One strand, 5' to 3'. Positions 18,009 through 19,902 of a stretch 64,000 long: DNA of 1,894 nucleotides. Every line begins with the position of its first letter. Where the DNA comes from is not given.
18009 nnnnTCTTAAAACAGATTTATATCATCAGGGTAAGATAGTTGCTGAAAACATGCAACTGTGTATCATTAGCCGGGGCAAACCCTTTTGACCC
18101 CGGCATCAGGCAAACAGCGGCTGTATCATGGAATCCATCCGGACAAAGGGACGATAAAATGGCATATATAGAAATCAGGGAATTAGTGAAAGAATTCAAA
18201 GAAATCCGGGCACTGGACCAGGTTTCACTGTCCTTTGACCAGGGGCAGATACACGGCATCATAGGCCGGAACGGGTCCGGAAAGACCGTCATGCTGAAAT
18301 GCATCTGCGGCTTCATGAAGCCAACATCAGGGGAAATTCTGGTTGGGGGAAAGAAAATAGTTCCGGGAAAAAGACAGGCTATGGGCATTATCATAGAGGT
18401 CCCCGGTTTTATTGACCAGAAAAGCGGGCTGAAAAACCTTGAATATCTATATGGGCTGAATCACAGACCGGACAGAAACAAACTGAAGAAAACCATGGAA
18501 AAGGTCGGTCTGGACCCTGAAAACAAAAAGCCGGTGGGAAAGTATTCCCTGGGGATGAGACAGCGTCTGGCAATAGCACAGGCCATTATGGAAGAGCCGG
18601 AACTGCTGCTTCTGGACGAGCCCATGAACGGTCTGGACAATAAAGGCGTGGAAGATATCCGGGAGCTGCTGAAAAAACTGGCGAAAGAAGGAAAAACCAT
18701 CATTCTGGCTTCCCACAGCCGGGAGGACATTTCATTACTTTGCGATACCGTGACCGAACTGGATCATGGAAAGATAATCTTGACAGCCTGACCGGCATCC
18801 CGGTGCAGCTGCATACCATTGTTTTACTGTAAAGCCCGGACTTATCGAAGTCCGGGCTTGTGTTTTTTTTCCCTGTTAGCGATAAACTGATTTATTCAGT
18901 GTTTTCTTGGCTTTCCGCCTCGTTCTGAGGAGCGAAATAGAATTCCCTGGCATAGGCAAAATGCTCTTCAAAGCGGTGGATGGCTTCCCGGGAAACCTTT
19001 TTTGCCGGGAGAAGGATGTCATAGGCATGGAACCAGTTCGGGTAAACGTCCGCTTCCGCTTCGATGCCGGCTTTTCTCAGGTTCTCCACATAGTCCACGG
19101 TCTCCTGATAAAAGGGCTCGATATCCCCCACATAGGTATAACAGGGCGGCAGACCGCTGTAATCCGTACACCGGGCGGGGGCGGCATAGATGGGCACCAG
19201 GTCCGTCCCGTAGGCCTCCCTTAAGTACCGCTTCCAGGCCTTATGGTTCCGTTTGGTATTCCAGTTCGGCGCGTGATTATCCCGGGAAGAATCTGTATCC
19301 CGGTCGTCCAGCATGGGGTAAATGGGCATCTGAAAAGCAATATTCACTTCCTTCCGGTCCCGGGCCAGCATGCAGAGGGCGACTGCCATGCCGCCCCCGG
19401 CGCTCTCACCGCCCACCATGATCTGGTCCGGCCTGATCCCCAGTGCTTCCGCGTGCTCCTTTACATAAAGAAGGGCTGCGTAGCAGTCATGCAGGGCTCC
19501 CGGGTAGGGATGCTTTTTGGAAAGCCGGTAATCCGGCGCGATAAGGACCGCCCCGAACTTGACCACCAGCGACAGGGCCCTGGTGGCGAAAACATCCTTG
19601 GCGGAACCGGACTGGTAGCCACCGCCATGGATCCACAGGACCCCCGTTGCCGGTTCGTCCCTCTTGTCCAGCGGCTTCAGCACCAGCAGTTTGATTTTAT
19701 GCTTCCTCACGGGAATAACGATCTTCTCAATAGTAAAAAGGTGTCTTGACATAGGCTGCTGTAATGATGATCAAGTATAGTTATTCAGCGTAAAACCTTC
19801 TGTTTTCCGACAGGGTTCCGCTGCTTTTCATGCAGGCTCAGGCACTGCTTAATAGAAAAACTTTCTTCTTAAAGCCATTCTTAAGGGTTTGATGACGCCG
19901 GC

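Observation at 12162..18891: AT-richer island A: RNPP-like regulator + exported peptide + Sec-secreted small protein + LanFEG/LanI-like set (candidate quorum-regulated bacteriocin-like locus)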

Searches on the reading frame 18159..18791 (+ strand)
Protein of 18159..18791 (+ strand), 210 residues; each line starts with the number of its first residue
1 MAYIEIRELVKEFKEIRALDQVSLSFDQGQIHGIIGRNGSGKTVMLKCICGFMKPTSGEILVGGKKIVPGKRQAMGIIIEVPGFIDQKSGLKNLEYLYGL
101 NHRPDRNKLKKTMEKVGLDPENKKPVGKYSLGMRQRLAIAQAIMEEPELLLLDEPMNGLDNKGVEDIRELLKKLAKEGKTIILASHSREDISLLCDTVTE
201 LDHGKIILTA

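Call 3: search_protein_families(library=pfam, proteins=[window:18159-18791:+], max_evalue=0.1)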
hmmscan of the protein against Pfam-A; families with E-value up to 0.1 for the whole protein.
window:18159-18791:+ (210 aa): 6 families
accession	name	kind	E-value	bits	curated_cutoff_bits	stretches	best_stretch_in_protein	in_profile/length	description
PF00005.33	ABC_tran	-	3.4e-31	109.1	25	1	19-157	1-137/137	ABC transporter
PF13304.12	AAA_21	-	2e-12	48.2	27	2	125-187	234-299/304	AAA domain, putative AbiEii toxin, Type IV TA system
PF02463.25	SMC_N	-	1.7e-07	31.3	40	1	10-50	7-45/220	RecF/RecN/SMC N terminal domain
PF13175.12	AAA_15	-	5.7e-05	23.3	32.1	1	17-55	12-49/374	AAA ATPase domain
PF13476.12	AAA_23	-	0.00017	22.7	27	1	14-51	5-41/201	AAA domain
PF25199.1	nSTAND_NTPase5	-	0.01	16.1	34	0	25-50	37-62/145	Novel STAND NTPase 5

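Call 4: search_protein_families(library=ncbifam, proteins=[window:18159-18791:+], max_evalue=0.1)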
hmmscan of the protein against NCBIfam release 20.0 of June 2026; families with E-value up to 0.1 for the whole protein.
window:18159-18791:+ (210 aa): 203 families (the best 25 are shown)
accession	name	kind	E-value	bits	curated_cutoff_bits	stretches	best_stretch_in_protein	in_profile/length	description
TIGR03740.1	galliderm_ABC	subfamily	2.7e-52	177.6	309.75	1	5-208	2-204/223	lantibiotic protection ABC transporter ATP-binding subunit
TIGR01188.1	drrA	subfamily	2.3e-47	161.7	312.45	1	11-207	1-203/302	daunorubicin resistance ABC transporter, ATP-binding protein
TIGR03522.1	GldA_ABC_ATP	equivalog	2.3e-43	148.8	402.6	1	4-208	3-212/301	gliding motility-associated ABC transporter ATP-binding subunit GldA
NF047568.1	PSM_export_PmtC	equivalog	1e-39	136.8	375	1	5-207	2-199/290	phenol-soluble modulin export ABC transporter ATP-binding protein PmtC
TIGR04521.1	ECF_ATPase_2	equivalog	9.6e-37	126.6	330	1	15-208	17-225/279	energy-coupling factor transporter ATPase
NF040873.1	AztA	equivalog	3e-35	121.5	220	1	13-193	2-184/191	zinc ABC transporter ATP-binding protein AztA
TIGR03411.1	urea_trans_UrtD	equivalog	9.7e-34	117.1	304.1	1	4-207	3-221/242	urea ABC transporter ATP-binding protein UrtD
TIGR01166.1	cbiO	subfamily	1.3e-33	116.1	211.8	2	99-187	98-186/190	cobalt ABC transporter, ATP-binding protein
TIGR03265.1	PhnT2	equivalog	1.9e-33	116.2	457.7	1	2-207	3-214/353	putative 2-aminoethylphosphonate ABC transporter ATP-binding protein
TIGR02673.1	FtsE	equivalog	3e-33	115.3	264.85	1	4-205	2-214/214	cell division ATP-binding protein FtsE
NF010158.0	PRK13637.1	equivalog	3.2e-33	115.1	390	1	15-209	19-226/287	energy-coupling factor transporter ATPase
TIGR03608.1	L_ocin_972_ABC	subfamily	5.2e-33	114.3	254.85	1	7-198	2-203/206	putative bacteriocin export ABC transporter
NF010060.0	PRK13537.1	equivalog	1.2e-32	113.1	521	1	2-207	14-225/314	nodulation factor ABC transporter ATP-binding protein NodI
NF008442.0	PRK11288.1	equivalog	2.3e-32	111.9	689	1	2-208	6-223/504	L-arabinose ABC transporter ATP-binding protein AraG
NF000355.4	ribo_prot_ABC_F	equivalog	2.6e-32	112.3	380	1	4-206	3-192/499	ribosomal protection-like ABC-F family protein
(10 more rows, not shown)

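Call 10: search_protein_families(library=padloc, proteins=[window:18159-18791:+], max_evalue=0.1)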
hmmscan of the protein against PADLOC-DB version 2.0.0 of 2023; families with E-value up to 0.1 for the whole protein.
window:18159-18791:+ (210 aa): 76 families (the best 25 are shown)
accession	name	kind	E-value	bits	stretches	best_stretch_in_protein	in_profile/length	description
PDLC04135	mad3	-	1.3e-30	105.2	2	116-199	249-335/374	mads_3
PDLC04140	mad8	-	2.1e-14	51.8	1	18-191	16-237/314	mads_8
PDLC02980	AriA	-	3.5e-13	48.2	2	125-188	234-300/304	-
PDLC04213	HEC-02A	-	6.6e-10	37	2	12-57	7-51/337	-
PDLC04214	HEC-02A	-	7.4e-08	30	2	27-54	20-47/338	-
PDLC02914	ATPase-Toprim_I-B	-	9.6e-08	29.6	1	10-53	7-49/443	-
PDLC04242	PDC-M01A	-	1e-07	28.6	2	136-187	413-466/566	-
PDLC04541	PDC-M25A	-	1.9e-07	28.5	2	131-187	253-306/380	-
PDLC02358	Old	-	2.2e-07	28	1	145-187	283-325/578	Old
PDLC04164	AriA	-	3.2e-07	28.2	2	120-187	163-232/253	-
PDLC04146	HEC-02B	-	3.2e-07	27.7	2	130-187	223-279/344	-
PDLC04608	PDC-M38A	-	9.8e-07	26.8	1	111-194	234-319/367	-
PDLC02335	AbiLi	-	1.6e-06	25.4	2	10-50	55-97/326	AbiLi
PDLC04175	HEC-01A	-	1.6e-06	25.4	1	145-189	267-310/363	-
PDLC02915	ATPase-Toprim_I-B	-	9e-06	22.7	1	13-54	8-47/623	-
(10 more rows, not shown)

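Call 101: search_protein_families(library=ncbifam, alignment_id=A10, max_evalue=1e-30)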
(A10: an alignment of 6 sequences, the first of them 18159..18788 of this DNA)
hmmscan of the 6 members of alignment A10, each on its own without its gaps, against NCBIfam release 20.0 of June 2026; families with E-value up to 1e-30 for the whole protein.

A. member 1, window:18159-18788:+ (210 aa): 21 families
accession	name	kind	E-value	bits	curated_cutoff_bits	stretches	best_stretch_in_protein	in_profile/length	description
TIGR03740.1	galliderm_ABC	subfamily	2.7e-52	177.6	309.75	1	5-208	2-204/223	lantibiotic protection ABC transporter ATP-binding subunit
TIGR01188.1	drrA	subfamily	2.3e-47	161.7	312.45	1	11-207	1-203/302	daunorubicin resistance ABC transporter, ATP-binding protein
TIGR03522.1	GldA_ABC_ATP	equivalog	2.3e-43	148.8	402.6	1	4-208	3-212/301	gliding motility-associated ABC transporter ATP-binding subunit GldA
NF047568.1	PSM_export_PmtC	equivalog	1e-39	136.8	375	1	5-207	2-199/290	phenol-soluble modulin export ABC transporter ATP-binding protein PmtC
TIGR04521.1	ECF_ATPase_2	equivalog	9.6e-37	126.6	330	1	15-208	17-225/279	energy-coupling factor transporter ATPase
NF040873.1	AztA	equivalog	3e-35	121.5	220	1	13-193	2-184/191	zinc ABC transporter ATP-binding protein AztA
TIGR03411.1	urea_trans_UrtD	equivalog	9.7e-34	117.1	304.1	1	4-207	3-221/242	urea ABC transporter ATP-binding protein UrtD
TIGR01166.1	cbiO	subfamily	1.3e-33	116.1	211.8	0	99-187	98-186/190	cobalt ABC transporter, ATP-binding protein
TIGR03265.1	PhnT2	equivalog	1.9e-33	116.2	457.7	1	2-207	3-214/353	putative 2-aminoethylphosphonate ABC transporter ATP-binding protein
TIGR02673.1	FtsE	equivalog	3e-33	115.3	264.85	1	4-205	2-214/214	cell division ATP-binding protein FtsE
NF010158.0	PRK13637.1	equivalog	3.2e-33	115.1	390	1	15-209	19-226/287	energy-coupling factor transporter ATPase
TIGR03608.1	L_ocin_972_ABC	subfamily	5.2e-33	114.3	254.85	1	7-198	2-203/206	putative bacteriocin export ABC transporter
NF010060.0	PRK13537.1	equivalog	1.2e-32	113.1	521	1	2-207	14-225/314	nodulation factor ABC transporter ATP-binding protein NodI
NF008442.0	PRK11288.1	equivalog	2.3e-32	111.9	689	1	2-208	6-223/504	L-arabinose ABC transporter ATP-binding protein AraG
NF000355.4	ribo_prot_ABC_F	equivalog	2.6e-32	112.3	380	1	4-206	3-192/499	ribosomal protection-like ABC-F family protein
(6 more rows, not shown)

B. families by the number of members that match (of 6 scanned): 24 families
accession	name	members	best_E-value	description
TIGR03740.1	galliderm_ABC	6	1.7e-58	lantibiotic protection ABC transporter ATP-binding subunit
TIGR01188.1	drrA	6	2.3e-47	daunorubicin resistance ABC transporter, ATP-binding protein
NF047568.1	PSM_export_PmtC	6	5.3e-44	phenol-soluble modulin export ABC transporter ATP-binding protein PmtC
TIGR03522.1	GldA_ABC_ATP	6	6.6e-44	gliding motility-associated ABC transporter ATP-binding subunit GldA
TIGR04521.1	ECF_ATPase_2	6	9.6e-37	energy-coupling factor transporter ATPase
TIGR01166.1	cbiO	5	1.3e-33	cobalt ABC transporter, ATP-binding protein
TIGR02673.1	FtsE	4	2.4e-34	cell division ATP-binding protein FtsE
NF010060.0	PRK13537.1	4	1.2e-32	nodulation factor ABC transporter ATP-binding protein NodI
TIGR03864.1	PQQ_ABC_ATP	4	1.7e-32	ABC transporter, ATP-binding subunit, PQQ-dependent alcohol dehydrogenase system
NF033858.1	ABC2_perm_RbbA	3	3.2e-33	ribosome-associated ATPase/putative transporter RbbA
NF040873.1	AztA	2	3e-35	zinc ABC transporter ATP-binding protein AztA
TIGR03265.1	PhnT2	2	1.9e-33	putative 2-aminoethylphosphonate ABC transporter ATP-binding protein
NF000355.4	ribo_prot_ABC_F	2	4.6e-33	ribosomal protection-like ABC-F family protein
TIGR03608.1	L_ocin_972_ABC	2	5.2e-33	putative bacteriocin export ABC transporter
NF043075.1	MMSYN1_0197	2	7.7e-33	spermidine/putrescine ABC transporter ATP-binding protein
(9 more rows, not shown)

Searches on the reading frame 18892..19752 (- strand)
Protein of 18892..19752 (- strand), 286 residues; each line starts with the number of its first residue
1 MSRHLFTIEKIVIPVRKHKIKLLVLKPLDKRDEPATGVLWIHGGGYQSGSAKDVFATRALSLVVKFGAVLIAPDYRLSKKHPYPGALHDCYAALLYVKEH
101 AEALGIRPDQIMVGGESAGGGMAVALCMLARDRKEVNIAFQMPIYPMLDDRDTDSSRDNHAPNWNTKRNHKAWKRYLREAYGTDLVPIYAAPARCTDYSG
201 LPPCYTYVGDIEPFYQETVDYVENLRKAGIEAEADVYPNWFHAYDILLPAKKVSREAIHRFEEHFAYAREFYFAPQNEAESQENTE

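Call 3: search_protein_families(library=pfam, proteins=[window:18892-19752:-], max_evalue=0.1)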
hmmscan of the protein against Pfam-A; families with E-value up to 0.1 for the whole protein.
window:18892-19752:- (286 aa): 4 families
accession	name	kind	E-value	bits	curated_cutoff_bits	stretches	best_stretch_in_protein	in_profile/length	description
PF07859.19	Abhydrolase_3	-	1.8e-48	165.5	25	1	38-244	1-208/210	alpha/beta hydrolase fold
PF20434.5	BD-FAE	-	1.7e-20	73.9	26.8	1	31-134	9-114/215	BD-FAE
PF00135.34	COesterase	-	1.3e-11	44.7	27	1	36-131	104-205/515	Carboxylesterase family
PF00326.27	Peptidase_S9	-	0.00046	20.2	22.6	1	87-247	45-188/213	Prolyl oligopeptidase family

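Call 76: find_encoding_contigs(protein=window:18892-19752:-, flank=10000, max_places=10)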
Protein window:18892-19752:- (286 aa): no gene with exactly this product is on record in the collection.
